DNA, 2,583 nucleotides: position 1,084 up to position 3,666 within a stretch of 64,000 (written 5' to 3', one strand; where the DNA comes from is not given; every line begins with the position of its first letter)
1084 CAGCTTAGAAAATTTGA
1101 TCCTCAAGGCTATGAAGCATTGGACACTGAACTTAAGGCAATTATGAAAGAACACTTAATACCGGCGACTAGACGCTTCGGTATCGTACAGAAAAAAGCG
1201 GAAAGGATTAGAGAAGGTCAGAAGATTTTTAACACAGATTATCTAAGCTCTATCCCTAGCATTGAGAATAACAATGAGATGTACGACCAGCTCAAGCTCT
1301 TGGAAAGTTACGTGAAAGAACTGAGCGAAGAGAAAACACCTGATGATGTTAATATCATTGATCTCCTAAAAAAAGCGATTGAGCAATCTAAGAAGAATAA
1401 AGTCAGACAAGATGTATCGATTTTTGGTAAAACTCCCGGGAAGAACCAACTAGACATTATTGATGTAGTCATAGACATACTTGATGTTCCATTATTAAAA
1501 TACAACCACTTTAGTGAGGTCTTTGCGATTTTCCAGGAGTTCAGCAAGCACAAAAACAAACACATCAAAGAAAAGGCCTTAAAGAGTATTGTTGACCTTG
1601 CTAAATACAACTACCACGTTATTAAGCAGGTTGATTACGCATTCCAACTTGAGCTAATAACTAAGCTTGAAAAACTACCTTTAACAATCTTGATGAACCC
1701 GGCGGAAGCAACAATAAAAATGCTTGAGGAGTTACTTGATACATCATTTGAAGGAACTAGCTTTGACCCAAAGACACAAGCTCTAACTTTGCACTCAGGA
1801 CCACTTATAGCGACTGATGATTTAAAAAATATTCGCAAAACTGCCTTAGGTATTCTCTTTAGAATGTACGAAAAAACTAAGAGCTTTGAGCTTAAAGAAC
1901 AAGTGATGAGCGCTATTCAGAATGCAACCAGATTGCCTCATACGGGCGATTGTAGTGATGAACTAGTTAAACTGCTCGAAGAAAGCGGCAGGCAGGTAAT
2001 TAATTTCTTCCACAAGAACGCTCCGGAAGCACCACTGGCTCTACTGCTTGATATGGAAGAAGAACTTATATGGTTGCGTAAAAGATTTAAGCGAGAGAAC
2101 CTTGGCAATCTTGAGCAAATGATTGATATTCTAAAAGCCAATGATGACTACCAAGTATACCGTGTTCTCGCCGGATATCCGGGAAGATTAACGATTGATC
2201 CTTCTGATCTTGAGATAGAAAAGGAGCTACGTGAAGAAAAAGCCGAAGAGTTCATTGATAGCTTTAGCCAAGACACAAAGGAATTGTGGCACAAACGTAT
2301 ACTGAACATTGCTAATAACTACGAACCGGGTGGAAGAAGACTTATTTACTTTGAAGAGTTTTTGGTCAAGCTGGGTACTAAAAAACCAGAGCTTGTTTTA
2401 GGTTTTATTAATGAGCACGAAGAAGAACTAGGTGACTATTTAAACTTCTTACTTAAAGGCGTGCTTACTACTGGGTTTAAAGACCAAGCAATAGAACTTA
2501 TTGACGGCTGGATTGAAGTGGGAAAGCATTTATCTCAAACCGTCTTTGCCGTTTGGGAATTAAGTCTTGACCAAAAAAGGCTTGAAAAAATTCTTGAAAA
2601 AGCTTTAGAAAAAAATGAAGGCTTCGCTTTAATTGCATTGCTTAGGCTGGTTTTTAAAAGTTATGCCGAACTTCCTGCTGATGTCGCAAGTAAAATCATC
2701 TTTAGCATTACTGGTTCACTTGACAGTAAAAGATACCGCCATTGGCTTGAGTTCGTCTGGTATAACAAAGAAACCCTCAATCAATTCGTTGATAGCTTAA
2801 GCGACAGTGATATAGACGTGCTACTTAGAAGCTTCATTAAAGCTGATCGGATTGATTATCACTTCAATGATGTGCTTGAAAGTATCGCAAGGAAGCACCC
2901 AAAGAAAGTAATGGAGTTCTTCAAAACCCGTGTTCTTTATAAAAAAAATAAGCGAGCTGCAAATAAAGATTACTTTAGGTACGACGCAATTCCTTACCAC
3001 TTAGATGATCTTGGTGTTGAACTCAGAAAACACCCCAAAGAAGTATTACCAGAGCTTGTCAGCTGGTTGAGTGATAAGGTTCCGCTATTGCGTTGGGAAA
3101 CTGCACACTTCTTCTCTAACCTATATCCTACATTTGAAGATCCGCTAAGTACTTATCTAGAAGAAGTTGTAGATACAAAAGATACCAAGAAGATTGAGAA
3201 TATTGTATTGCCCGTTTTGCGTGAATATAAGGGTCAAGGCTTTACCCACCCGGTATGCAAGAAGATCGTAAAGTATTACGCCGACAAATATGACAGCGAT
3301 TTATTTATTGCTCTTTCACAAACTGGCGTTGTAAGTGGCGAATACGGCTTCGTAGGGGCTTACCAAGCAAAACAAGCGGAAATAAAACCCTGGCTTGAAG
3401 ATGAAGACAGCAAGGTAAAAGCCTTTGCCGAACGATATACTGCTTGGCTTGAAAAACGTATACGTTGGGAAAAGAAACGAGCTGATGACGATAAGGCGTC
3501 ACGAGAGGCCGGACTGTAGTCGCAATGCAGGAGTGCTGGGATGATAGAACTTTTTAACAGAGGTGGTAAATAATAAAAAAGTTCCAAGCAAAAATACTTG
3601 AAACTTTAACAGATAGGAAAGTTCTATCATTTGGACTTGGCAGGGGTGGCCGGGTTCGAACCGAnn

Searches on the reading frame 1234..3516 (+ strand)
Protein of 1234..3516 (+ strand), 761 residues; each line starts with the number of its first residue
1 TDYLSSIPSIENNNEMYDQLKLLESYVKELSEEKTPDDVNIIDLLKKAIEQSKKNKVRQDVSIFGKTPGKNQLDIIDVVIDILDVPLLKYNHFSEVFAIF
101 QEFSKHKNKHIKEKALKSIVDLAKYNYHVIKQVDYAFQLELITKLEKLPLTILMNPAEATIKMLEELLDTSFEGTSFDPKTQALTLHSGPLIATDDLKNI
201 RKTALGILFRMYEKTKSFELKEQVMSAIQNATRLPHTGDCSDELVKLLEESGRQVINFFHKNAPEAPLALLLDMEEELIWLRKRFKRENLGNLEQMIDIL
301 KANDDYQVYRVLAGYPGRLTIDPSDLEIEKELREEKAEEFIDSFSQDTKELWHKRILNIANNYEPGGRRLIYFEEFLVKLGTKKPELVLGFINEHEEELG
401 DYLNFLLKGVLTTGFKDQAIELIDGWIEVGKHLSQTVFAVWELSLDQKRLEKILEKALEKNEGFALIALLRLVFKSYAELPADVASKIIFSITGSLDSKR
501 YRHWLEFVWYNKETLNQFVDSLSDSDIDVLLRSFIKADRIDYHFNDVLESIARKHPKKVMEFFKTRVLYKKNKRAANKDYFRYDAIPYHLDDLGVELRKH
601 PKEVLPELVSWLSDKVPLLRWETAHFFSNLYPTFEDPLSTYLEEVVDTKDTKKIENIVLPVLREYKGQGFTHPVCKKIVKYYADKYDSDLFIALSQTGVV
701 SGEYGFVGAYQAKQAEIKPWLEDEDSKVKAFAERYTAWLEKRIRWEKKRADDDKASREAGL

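Call 31: search_protein_representatives(alignment_id=A2)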
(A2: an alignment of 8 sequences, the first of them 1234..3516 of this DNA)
Query: 8 sequences, 754 profile positions. Proteins with E-value up to 0.001 (for the whole library): 1571; up to 1e-10: 1217; up to 1e-30: 797. The best 150 are listed.
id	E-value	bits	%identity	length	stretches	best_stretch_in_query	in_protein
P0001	0.0e+00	1078.1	-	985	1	1-753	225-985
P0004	3.2e-292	987.8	-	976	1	2-753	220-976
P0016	8.1e-262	887.3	-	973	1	2-753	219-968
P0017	1.7e-233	793.6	-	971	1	1-753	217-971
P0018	2.1e-227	773.5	-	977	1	2-754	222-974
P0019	8.0e-225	764.9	-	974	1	2-754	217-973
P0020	9.7e-224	761.3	-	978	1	2-754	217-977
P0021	7.6e-223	758.4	-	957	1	2-753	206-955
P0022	6.0e-220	748.8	-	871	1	11-754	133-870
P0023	2.7e-219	746.7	-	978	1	2-753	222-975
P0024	7.0e-219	745.3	-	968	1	2-752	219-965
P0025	1.6e-217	740.8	-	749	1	10-753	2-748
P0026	4.7e-217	739.2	-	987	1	2-753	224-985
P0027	1.0e-213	728.2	-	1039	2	7-753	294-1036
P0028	2.2e-213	727.1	-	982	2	2-754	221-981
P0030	6.6e-206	702.4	-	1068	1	6-751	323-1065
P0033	2.4e-202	690.6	-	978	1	2-753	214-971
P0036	1.2e-199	681.7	-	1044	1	2-750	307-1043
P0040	3.9e-196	670.1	-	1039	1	2-753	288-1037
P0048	3.9e-189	646.9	-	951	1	1-754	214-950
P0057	8.8e-180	616.0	-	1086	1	2-752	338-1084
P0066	5.6e-170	583.6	-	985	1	3-752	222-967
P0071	9.7e-167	572.9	-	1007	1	3-750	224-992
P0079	1.4e-161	555.9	-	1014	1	3-751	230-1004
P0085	1.5e-157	542.5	-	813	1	3-754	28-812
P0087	2.0e-156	538.8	-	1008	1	7-751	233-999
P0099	4.2e-151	521.2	-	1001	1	5-752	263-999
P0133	1.8e-141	489.3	-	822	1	6-754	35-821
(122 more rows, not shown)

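Call 34: search_protein_families(library=pfam, proteins=[P0030, P0036, P0040, P0057, P0099, P0025, P0085, P0133], max_evalue=0.01)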
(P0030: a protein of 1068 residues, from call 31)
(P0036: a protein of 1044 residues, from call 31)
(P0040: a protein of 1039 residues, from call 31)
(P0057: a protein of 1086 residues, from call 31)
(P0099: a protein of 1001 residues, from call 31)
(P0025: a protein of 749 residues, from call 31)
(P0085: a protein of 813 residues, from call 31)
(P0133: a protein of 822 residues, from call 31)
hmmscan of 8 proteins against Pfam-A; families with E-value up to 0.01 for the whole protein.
P0030 (1068 aa): 1 family
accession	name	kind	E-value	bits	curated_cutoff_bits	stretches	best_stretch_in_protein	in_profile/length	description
PF14280.11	DUF4365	-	1.1e-09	38.9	24.3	1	38-143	26-132/139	Domain of unknown function (DUF4365)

P0036 (1044 aa): 0 families

P0040 (1039 aa): 1 family
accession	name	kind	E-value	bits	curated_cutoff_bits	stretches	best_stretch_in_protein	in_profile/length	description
PF14280.11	DUF4365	-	1.2e-12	48.5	24.3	1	41-139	29-131/139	Domain of unknown function (DUF4365)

P0057 (1086 aa): 1 family
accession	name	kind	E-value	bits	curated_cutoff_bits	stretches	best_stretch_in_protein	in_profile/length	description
PF14280.11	DUF4365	-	6.7e-05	23.4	24.3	1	52-142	30-127/139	Domain of unknown function (DUF4365)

P0099 (1001 aa): 2 families
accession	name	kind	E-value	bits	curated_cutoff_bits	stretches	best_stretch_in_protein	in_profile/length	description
PF14280.11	DUF4365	-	5.4e-05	23.7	24.3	1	26-110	42-126/139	Domain of unknown function (DUF4365)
PF09324.15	Sec7-like_HDS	-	0.0017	18.6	23.5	0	343-368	58-83/84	Mon2/Sec7/BIG1-like, HDS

P0025 (749 aa): 1 family
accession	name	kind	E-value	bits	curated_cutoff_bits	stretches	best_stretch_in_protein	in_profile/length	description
PF15261.11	JHY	-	0.0037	18.2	27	0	300-332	3-35/124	Jhy protein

P0085 (813 aa): 0 families

P0133 (822 aa): 0 families

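Call 37: search_protein_families(library=padloc, proteins=[P0030, P0040, P0025, P0085, P0133], max_evalue=0.01)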
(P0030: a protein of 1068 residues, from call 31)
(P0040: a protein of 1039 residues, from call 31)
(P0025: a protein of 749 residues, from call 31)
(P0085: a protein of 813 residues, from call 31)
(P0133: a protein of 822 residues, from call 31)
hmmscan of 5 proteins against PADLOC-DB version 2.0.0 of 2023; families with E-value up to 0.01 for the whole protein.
P0030 (1068 aa): 1 family
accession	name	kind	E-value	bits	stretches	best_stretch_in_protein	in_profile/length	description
PDLC03925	OloA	-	5.3e-09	33.9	1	660-936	99-387/596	-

P0040 (1039 aa): 1 family
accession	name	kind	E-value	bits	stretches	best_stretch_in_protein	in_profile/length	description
PDLC02398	Aga_REase-PNTD1-PNTD2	-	9e-14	49.3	1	41-118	38-113/429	Class I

P0025 (749 aa): 0 families

P0085 (813 aa): 0 families

P0133 (822 aa): 0 families

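Call 72: find_related_loci(query=A6, collection=metagenome_contigs, flank=6000)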
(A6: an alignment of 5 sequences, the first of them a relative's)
Query A6 (813 aa) in metagenome_contigs; peptide patterns used: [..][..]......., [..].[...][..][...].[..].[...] (x = any residue, [..] = any of these).
373 stretches matched a pattern; 75 encode a relative of the query (tblastn E <= 1e-3); 75 distinct loci.
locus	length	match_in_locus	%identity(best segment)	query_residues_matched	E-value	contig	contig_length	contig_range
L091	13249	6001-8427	41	2-813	0e+0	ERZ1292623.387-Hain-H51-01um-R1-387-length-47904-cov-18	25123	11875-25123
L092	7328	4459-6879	38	2-813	9e-170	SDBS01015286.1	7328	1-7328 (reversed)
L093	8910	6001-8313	37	34-813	7e-166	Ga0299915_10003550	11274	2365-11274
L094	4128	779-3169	37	2-813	3e-170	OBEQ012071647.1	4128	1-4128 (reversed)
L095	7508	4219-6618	35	6-813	6e-161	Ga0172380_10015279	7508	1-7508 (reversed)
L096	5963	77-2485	36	2-813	3e-153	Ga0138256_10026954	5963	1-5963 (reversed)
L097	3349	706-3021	33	35-813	1e-142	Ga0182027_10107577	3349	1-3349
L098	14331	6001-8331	32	23-812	2e-128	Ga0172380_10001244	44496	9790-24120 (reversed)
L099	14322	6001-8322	32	29-812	8e-127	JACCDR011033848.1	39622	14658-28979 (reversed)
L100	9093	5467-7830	32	6-813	4e-125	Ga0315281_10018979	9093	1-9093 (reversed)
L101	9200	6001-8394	32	1-813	7e-119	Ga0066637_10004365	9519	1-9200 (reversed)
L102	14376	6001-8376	30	2-813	5e-117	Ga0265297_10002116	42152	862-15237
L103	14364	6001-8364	32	6-813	3e-129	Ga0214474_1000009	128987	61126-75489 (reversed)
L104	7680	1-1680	35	246-813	2e-104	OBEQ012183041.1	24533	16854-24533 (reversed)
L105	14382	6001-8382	30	3-813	1e-98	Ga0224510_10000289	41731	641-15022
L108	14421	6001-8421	32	1-813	1e-117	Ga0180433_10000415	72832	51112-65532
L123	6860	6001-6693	29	573-811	5e-20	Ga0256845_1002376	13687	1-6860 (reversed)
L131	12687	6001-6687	28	575-811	2e-16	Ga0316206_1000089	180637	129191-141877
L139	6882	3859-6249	27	6-811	6e-15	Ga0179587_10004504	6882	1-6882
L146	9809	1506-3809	24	39-808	1e-22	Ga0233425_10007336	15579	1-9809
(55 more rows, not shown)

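Call 75: search_protein_families(library=pfam, proteins=[L092:3122-4441:+, L101:5116-5997:+, L108:5046-5987:+, L102:5361-5978:+, L103:4615-5964:+, L123:3275-4306:+, L139:2745-3833:+, L131:3141-4346:+, L146:424-1374:+, L091:5324-5989:+], max_evalue=0.01)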
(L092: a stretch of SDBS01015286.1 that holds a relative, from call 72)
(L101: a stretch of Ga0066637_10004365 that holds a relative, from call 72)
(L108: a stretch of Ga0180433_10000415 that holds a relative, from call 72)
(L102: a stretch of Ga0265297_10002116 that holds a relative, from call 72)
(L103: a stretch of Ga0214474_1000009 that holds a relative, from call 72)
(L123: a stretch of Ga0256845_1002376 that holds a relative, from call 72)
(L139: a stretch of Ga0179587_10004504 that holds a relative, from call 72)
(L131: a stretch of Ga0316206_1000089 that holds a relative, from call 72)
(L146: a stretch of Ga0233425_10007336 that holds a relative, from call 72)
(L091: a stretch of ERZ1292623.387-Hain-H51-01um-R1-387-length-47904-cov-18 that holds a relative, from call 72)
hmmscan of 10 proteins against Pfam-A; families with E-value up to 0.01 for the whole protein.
L092:3122-4441:+ (440 aa): 0 families

L101:5116-5997:+ (294 aa): 2 families
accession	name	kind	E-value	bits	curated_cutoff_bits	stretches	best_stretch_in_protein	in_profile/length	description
PF10557.15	Cullin_Nedd8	-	0.0021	18.5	36.9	1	143-183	21-61/63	Cullin protein neddylation domain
PF14394.12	DUF4423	-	0.0044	17.3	30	0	227-282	38-96/165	Domain of unknown function (DUF4423)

L108:5046-5987:+ (314 aa): 1 family
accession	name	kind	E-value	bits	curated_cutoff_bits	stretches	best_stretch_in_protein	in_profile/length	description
PF14280.11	DUF4365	-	1.6e-08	35.2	24.3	1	45-139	30-126/139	Domain of unknown function (DUF4365)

L102:5361-5978:+ (206 aa): 0 families

L103:4615-5964:+ (450 aa): 0 families

L123:3275-4306:+ (344 aa): 1 family
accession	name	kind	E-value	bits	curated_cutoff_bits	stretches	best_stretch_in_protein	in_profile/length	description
PF16289.11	PIN_12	-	3.4e-09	37.8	32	1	10-187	1-157/172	PIN domain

L139:2745-3833:+ (363 aa): 1 family
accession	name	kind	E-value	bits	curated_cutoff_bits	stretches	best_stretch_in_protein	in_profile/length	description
PF16289.11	PIN_12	-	3.7e-12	47.4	32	1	17-171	2-170/172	PIN domain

L131:3141-4346:+ (402 aa): 3 families
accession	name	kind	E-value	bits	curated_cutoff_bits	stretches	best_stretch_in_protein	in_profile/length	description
PF13289.12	SIR2_2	-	9.7e-28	97.5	24.5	1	110-253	2-141/141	SIR2-like domain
PF14842.11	FliG_N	-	0.008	17.2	25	0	262-314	46-98/104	FliG N-terminal domain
PF03650.18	MPC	-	0.0088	16.6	27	0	324-381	14-71/110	Mitochondrial pyruvate carriers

L146:424-1374:+ (317 aa): 1 family
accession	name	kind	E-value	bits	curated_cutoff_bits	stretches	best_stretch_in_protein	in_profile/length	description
PF16289.11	PIN_12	-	6.9e-14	53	32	1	9-187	1-170/172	PIN domain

L091:5324-5989:+ (222 aa): 2 families
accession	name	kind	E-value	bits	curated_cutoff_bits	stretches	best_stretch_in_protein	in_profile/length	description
PF13391.12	HNH_2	-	4.8e-05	23.6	21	1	31-73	1-63/66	HNH endonuclease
PF13392.12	HNH_3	-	0.0023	18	24.8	1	41-65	20-44/46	HNH endonuclease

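Call 76: search_protein_families(library=padloc, proteins=[L108:5046-5987:+, L108:6001-8421:+, L131:3141-4346:+, L131:4309-6702:+, L123:3275-4306:+, L123:4309-6708:+, L091:5324-5989:+, L091:5989-8427:+, L092:3122-4441:+, L103:4615-5964:+], max_evalue=0.1)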
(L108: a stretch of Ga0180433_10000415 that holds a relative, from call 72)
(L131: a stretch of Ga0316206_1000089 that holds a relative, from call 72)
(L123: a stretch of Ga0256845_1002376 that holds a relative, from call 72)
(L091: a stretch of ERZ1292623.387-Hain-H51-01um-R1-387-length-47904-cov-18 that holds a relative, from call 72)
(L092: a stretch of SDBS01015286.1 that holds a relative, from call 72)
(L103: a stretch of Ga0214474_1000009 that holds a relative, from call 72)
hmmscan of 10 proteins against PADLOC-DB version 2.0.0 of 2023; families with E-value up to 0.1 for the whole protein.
L108:5046-5987:+ (314 aa): 1 family
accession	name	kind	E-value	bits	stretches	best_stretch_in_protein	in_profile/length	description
PDLC02398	Aga_REase-PNTD1-PNTD2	-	8.6e-06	23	1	45-174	39-164/429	Class I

L108:6001-8421:+ (807 aa): 0 families

L131:3141-4346:+ (402 aa): 15 families
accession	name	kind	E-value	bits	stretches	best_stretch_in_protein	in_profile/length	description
PDLC00407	ThsA1|ThsA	-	1.7e-27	94.2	1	6-241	10-231/478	STALD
PDLC03856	LmuA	-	7.9e-24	82.6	1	6-289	5-285/433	-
PDLC00409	ThsA1|ThsA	-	9.5e-24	82.1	1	6-238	11-229/242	STALD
PDLC04968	PDC-S25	-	5.9e-22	76.4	2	85-220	116-243/517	-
PDLC04967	PDC-S25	-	2.6e-15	54.4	2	108-220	146-253/528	-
PDLC02419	Aga_SIR2-PNTD1-PNTD2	-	1.5e-07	28.6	1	104-224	116-231/558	Class I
PDLC04082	SIR2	-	7.4e-07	26.4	1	3-51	3-52/345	-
PDLC02401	Aga_SIR2-PNTD1-PNTD2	-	8.3e-07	26.2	1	102-210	87-190/524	Class I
PDLC02184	Dsr2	-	6.6e-06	22.4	1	92-177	102-180/1222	-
PDLC04087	SIR2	-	4.6e-05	20.5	0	4-48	5-49/343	-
PDLC05061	PDC-S65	-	0.00048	17.5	0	109-162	140-190/592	-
PDLC04088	SIR2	-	0.0013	15.9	1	110-127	175-192/390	-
PDLC04083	SIR2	-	0.0066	13.3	0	8-38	7-37/371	-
PDLC04093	SIR2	-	0.0083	13.1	0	6-70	11-70/395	-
PDLC04592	PDC-M34B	-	0.012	13.3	1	170-214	135-179/192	-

L131:4309-6702:+ (798 aa): 1 family
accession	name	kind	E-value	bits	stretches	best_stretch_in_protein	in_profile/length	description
PDLC01570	typeIV_Cas11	-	5.7e-06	24.7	1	357-446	22-110/117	CAS-IV-A; effector_SS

L123:3275-4306:+ (344 aa): 0 families

L123:4309-6708:+ (800 aa): 1 family
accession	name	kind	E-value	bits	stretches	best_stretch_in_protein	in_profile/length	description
PDLC03925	OloA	-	0.00027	18.4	1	332-616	51-280/596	-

L091:5324-5989:+ (222 aa): 14 families
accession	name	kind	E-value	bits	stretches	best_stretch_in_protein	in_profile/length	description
PDLC00751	Effector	-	1.7e-07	28.6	1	48-122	190-263/530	Endonuclease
PDLC00642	ZorE2|ZorE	-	1.2e-05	22.9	1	19-79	204-270/283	HNH endonuclease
PDLC01998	SAVED1--SAVED_HNH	-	1.9e-05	21.6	1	47-123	172-247/506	-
PDLC00645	ZorE2|ZorE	-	4.6e-05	20.6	1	19-122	200-308/375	HNH endonuclease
PDLC03673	HEase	-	6.4e-05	20.7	1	38-69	103-134/227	homing endonuclease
PDLC00643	ZorE2|ZorE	-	9.8e-05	19.8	1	18-66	205-259/282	HNH endonuclease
PDLC00739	Effector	-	0.00027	18.3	1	17-94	36-113/378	Endonuclease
PDLC00406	SduA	-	0.00054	18.1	1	54-115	79-142/326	DUF4263 domain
PDLC04772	PDC-M68A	-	0.00073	17.6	1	49-96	66-113/253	-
PDLC04773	PDC-M68A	-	0.0022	16.1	1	52-77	7-32/200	-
PDLC00746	Effector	-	0.0023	15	1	48-91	76-119/389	Endonuclease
PDLC01997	SAVED1--SAVED_HNH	-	0.0092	13.5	1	24-87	39-102/368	-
PDLC00749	Effector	-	0.014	12.4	1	50-96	77-124/395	Endonuclease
PDLC00644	ZorE2|ZorE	-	0.068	10.8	1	19-71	182-241/267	HNH endonuclease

L091:5989-8427:+ (813 aa): 0 families

L092:3122-4441:+ (440 aa): 0 families

L103:4615-5964:+ (450 aa): 0 families

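Call 108: search_protein_families(library=padloc, proteins=[P0016, P0017, P0018, P0021, P0033, P0048, P0066, P0071, P0079, P0087], max_evalue=1)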
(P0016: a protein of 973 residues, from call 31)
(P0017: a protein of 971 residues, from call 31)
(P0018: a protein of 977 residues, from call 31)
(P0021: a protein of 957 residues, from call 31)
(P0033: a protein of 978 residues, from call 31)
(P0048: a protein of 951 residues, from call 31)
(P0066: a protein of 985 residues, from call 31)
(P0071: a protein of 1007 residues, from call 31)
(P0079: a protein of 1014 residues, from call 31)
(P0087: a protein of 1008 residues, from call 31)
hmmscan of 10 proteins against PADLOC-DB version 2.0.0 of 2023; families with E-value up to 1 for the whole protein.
P0016 (973 aa): 1 family
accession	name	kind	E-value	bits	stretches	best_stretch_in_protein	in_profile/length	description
PDLC04999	PDC-S33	-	5.2e-12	43.8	1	23-155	46-175/349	-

P0017 (971 aa): 3 families
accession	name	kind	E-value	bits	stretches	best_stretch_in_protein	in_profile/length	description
PDLC04999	PDC-S33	-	2.2e-12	45.1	1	28-154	51-175/349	-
PDLC01474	Csm2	-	0.0012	17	0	831-877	75-123/138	CAS-III-D; effector_SS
PDLC02919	HEAT-ARM_XIII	-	0.052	8.9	1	647-796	1248-1396/1972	-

P0018 (977 aa): 2 families
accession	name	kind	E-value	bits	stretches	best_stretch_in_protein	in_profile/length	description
PDLC04999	PDC-S33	-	1.9e-16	58.5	1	17-159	31-175/349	-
PDLC03925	OloA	-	0.029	11.6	0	587-642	119-167/596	-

P0021 (957 aa): 2 families
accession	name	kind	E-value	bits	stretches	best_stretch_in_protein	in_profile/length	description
PDLC04999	PDC-S33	-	3.8e-12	44.3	1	8-143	47-175/349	-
PDLC04098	HerA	-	0.035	10.6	1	106-219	297-411/686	-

P0033 (978 aa): 2 families
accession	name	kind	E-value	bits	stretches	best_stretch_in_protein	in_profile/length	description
PDLC04999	PDC-S33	-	1.9e-12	45.3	1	7-255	31-270/349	-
PDLC04848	PDC-S05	-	0.0068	14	1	316-367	65-117/291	-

P0048 (951 aa): 1 family
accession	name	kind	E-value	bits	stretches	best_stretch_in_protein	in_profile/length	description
PDLC04999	PDC-S33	-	3.2e-13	47.8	1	23-252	47-264/349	-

P0066 (985 aa): 1 family
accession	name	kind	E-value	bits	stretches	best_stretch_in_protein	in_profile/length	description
PDLC04999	PDC-S33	-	1.1e-11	42.8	1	4-251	27-257/349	-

P0071 (1007 aa): 2 families
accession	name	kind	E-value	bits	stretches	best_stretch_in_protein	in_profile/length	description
PDLC04999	PDC-S33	-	4e-11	40.9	1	16-246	46-250/349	-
PDLC03925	OloA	-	2.3e-08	31.8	2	467-859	58-376/596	-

P0079 (1014 aa): 2 families
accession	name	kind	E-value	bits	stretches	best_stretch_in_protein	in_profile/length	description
PDLC04999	PDC-S33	-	6.2e-12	43.6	1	44-251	68-249/349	-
PDLC02076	Cas2b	-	0.39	9.2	1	942-997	30-84/87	-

P0087 (1008 aa): 1 family
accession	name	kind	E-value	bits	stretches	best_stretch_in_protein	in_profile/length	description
PDLC04999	PDC-S33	-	2e-14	51.8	1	35-241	64-256/349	-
